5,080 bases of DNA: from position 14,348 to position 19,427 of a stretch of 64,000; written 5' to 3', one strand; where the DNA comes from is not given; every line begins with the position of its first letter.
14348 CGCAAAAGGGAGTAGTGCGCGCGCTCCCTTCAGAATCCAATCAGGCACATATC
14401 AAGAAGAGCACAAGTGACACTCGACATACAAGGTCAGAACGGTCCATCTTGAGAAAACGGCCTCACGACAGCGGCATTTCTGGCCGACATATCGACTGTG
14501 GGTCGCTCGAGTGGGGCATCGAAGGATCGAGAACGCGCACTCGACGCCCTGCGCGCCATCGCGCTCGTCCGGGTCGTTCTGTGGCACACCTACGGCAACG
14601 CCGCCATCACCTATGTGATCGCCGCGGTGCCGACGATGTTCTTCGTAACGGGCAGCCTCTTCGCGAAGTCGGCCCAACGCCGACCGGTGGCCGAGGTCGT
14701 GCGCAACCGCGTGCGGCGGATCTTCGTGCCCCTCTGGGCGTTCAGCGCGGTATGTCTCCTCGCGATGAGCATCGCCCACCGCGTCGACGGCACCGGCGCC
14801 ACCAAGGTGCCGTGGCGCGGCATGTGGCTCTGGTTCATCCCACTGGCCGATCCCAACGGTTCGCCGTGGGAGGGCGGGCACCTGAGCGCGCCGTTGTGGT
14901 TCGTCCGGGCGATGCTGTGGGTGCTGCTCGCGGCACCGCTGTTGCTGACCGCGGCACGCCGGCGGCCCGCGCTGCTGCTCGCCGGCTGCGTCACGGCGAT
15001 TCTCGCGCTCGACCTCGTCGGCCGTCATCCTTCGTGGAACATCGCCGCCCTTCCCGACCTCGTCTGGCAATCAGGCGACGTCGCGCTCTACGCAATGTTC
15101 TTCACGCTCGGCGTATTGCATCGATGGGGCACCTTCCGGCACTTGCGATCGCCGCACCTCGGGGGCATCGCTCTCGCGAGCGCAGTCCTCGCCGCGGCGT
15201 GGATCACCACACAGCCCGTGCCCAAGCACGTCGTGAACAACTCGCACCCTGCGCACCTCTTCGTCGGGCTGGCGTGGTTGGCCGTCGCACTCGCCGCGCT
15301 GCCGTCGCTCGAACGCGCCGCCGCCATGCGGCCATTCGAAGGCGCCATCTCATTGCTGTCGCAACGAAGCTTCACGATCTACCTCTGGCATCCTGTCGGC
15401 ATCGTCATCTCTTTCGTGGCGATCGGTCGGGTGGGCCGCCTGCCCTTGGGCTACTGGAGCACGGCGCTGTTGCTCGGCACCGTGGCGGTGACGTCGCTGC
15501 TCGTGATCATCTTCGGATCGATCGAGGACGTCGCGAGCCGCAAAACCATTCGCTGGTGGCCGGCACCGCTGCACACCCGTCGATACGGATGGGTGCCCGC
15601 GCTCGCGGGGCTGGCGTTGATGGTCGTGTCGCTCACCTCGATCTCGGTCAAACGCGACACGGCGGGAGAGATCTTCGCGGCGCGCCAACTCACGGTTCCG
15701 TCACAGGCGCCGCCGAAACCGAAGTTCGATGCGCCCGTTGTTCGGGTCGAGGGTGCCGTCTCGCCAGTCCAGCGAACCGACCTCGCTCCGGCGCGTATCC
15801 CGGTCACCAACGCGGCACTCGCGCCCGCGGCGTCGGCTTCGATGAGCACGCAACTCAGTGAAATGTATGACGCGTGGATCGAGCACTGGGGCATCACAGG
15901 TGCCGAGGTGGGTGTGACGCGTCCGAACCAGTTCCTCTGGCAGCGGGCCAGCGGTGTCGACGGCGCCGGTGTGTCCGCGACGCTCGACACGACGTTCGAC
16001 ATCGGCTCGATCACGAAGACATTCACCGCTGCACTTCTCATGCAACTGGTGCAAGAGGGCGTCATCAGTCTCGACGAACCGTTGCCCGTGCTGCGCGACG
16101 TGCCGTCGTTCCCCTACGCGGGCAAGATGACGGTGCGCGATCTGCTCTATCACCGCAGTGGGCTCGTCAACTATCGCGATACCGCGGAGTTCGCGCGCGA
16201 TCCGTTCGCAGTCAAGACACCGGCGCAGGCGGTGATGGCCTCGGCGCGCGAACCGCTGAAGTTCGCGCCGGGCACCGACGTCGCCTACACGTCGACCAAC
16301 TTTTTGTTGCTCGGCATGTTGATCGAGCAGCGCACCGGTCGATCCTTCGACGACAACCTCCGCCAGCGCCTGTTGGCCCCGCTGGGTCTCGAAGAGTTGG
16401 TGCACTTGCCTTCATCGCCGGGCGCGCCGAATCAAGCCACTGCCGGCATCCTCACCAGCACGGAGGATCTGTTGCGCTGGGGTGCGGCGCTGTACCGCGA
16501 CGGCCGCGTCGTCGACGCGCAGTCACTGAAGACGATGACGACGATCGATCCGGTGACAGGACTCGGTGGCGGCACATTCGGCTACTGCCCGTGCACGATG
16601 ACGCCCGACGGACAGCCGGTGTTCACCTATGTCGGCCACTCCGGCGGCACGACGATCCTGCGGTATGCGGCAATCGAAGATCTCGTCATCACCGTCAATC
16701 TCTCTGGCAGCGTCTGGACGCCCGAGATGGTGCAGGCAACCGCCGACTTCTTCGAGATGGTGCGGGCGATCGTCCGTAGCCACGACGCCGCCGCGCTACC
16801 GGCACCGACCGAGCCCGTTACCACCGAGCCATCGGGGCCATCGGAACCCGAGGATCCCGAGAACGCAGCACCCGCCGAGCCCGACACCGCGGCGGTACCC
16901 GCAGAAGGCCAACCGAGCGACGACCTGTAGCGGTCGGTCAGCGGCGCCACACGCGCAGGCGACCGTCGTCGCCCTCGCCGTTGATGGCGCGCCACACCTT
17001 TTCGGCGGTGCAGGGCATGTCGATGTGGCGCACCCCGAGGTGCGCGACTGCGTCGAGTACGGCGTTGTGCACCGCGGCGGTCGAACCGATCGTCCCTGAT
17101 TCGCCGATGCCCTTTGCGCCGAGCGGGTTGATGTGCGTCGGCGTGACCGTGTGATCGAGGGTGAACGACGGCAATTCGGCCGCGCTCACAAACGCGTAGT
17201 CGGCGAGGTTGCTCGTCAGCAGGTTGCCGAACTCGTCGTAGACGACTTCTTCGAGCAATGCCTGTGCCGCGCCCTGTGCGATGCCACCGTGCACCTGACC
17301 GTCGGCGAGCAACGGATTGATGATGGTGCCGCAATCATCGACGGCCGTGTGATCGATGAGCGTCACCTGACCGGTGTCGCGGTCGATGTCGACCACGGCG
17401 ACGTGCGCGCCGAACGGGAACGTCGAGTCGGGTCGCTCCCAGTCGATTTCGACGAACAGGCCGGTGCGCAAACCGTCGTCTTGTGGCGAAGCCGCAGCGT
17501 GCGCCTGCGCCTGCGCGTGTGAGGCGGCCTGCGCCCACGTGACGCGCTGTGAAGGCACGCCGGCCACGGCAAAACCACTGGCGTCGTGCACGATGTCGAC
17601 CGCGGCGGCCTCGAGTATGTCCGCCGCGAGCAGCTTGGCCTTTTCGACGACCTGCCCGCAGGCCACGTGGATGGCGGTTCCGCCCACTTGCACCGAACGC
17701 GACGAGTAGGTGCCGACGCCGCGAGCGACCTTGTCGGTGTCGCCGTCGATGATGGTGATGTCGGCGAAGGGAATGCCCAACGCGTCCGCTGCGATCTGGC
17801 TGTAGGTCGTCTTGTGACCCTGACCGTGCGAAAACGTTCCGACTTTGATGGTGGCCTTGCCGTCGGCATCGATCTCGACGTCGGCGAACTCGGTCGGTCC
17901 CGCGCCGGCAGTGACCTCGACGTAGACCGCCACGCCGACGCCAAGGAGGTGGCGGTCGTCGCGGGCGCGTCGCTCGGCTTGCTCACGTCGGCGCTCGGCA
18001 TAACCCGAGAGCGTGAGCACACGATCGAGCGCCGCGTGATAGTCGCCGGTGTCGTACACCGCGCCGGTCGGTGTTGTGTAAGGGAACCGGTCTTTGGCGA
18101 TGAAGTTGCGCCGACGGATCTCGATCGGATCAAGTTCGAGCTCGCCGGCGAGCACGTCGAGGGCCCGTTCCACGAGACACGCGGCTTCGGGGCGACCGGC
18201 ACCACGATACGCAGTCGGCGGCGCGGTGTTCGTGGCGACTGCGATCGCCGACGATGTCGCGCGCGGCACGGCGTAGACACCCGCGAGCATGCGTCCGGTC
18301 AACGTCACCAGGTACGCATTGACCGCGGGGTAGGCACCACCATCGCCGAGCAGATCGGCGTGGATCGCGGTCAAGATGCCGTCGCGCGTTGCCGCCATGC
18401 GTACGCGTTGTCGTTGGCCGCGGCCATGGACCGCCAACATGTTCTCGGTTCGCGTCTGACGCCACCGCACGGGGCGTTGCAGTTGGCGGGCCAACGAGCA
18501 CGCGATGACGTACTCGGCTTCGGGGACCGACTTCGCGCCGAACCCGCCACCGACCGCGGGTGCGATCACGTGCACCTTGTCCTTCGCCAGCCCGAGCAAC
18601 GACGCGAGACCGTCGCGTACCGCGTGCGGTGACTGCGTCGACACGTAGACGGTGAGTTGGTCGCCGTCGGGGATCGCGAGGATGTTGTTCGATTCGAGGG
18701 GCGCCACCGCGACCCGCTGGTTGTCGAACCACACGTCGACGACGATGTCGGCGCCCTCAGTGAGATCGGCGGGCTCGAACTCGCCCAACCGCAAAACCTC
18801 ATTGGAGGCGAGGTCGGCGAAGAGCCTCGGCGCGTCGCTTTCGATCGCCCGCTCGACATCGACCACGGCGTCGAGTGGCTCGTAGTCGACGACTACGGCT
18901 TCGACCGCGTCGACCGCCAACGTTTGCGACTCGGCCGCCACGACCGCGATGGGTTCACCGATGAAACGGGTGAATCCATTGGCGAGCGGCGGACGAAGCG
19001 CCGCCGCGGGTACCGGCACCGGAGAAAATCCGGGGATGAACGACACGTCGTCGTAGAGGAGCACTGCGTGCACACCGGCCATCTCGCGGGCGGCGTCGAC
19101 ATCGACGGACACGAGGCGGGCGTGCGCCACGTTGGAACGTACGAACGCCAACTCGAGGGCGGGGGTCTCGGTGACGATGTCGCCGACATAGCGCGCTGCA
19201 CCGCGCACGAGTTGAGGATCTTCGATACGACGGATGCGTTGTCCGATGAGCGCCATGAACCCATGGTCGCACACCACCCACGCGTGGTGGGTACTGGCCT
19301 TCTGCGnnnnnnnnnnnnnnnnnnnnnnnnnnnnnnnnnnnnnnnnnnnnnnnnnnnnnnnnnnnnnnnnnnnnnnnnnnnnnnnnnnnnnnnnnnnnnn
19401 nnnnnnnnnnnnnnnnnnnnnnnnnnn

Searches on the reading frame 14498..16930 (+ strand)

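Call 79: search_protein_families(library=pfam, proteins=[window:14498-16930:+], max_evalue=0.00001)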
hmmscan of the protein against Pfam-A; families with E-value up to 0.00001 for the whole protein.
window:14498-16930:+ (810 aa): 2 families
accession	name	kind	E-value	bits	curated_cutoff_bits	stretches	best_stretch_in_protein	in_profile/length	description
PF00144.29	Beta-lactamase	-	8.6e-46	157.1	27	1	465-743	10-316/329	Beta-lactamase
PF01757.29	Acyl_transf_3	-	1.1e-26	94.1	31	1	14-334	3-321/326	Acyltransferase domain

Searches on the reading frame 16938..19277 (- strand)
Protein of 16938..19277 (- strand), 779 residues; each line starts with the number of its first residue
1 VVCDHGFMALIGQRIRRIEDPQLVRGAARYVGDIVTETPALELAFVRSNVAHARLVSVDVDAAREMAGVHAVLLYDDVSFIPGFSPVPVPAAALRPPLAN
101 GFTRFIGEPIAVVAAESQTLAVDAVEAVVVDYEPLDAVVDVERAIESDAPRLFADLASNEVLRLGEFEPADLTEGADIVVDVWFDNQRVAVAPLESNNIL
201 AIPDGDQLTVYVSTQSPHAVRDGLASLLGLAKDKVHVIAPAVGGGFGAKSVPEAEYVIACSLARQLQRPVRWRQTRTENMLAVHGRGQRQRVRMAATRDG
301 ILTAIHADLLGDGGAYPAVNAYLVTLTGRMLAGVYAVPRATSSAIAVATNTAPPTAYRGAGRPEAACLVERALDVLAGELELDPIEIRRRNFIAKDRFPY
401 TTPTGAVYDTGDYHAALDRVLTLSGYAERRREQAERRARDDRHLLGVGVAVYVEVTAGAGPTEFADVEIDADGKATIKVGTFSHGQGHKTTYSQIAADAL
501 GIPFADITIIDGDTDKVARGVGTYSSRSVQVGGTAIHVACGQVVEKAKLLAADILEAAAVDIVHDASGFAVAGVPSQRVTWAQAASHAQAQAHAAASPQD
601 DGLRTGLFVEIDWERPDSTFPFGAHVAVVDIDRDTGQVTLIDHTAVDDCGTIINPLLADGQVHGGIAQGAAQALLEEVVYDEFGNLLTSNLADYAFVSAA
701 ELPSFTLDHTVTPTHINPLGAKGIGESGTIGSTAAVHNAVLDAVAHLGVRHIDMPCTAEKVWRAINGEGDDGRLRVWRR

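Call 79: search_protein_families(library=pfam, proteins=[window:16938-19277:-], max_evalue=0.00001)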
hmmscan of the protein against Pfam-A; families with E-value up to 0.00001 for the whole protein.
window:16938-19277:- (779 aa): 3 families
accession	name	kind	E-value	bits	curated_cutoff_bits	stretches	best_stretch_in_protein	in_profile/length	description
PF20256.3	MoCoBD_2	-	1.2e-78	264.9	27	1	420-703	2-283/283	Molybdopterin cofactor-binding domain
PF02738.23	MoCoBD_1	-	2.9e-66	223.5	27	1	170-392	19-244/244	Molybdopterin cofactor-binding domain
PF01315.27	Ald_Xan_dh_C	-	1.6e-22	80.3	31.3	1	26-135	2-109/110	Aldehyde oxidase and xanthine dehydrogenase, a/b hammerhead domain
